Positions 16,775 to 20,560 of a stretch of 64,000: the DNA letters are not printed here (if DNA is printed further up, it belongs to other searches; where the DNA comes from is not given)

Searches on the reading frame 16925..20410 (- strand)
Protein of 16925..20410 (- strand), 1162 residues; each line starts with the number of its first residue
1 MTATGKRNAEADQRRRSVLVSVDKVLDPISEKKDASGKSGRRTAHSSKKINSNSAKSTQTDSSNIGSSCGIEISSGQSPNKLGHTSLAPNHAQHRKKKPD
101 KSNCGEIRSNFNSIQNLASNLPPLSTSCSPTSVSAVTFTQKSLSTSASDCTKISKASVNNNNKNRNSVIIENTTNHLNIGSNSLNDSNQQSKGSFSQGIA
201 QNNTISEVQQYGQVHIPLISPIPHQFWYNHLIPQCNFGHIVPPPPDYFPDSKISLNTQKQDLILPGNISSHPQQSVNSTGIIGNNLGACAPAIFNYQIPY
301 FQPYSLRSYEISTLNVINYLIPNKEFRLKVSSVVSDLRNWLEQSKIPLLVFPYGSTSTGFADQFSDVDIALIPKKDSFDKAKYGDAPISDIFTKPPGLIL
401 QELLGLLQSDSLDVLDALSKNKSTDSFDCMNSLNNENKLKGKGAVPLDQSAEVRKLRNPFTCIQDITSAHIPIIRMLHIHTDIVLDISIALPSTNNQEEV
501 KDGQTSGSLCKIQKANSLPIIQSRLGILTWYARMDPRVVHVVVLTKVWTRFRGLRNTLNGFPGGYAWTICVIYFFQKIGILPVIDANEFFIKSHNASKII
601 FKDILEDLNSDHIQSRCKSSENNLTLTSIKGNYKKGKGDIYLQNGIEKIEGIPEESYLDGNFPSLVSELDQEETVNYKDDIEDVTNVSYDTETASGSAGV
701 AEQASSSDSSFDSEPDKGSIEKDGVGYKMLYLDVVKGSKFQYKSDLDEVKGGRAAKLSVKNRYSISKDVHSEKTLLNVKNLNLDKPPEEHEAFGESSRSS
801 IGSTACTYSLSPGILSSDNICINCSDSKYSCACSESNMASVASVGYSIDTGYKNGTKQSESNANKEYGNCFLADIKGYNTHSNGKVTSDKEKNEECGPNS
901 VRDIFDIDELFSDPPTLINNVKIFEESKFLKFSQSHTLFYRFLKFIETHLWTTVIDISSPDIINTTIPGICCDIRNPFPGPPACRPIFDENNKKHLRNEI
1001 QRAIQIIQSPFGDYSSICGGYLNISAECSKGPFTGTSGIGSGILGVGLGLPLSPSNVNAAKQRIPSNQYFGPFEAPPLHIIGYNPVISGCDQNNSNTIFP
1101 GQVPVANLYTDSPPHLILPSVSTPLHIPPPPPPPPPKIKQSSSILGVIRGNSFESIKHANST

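Call 19: search_protein_families(library=pfam, proteins=[window:16925-20410:-], max_evalue=0.00001)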
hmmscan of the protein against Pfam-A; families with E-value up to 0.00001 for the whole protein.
window:16925-20410:- (1162 aa): 1 family
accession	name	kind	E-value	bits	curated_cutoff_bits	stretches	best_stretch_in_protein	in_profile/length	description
PF22600.2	MTPAP-like_central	-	1.9e-07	31.7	27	1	331-489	23-122/139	Poly(A) RNA polymerase, mitochondrial-like, central palm domain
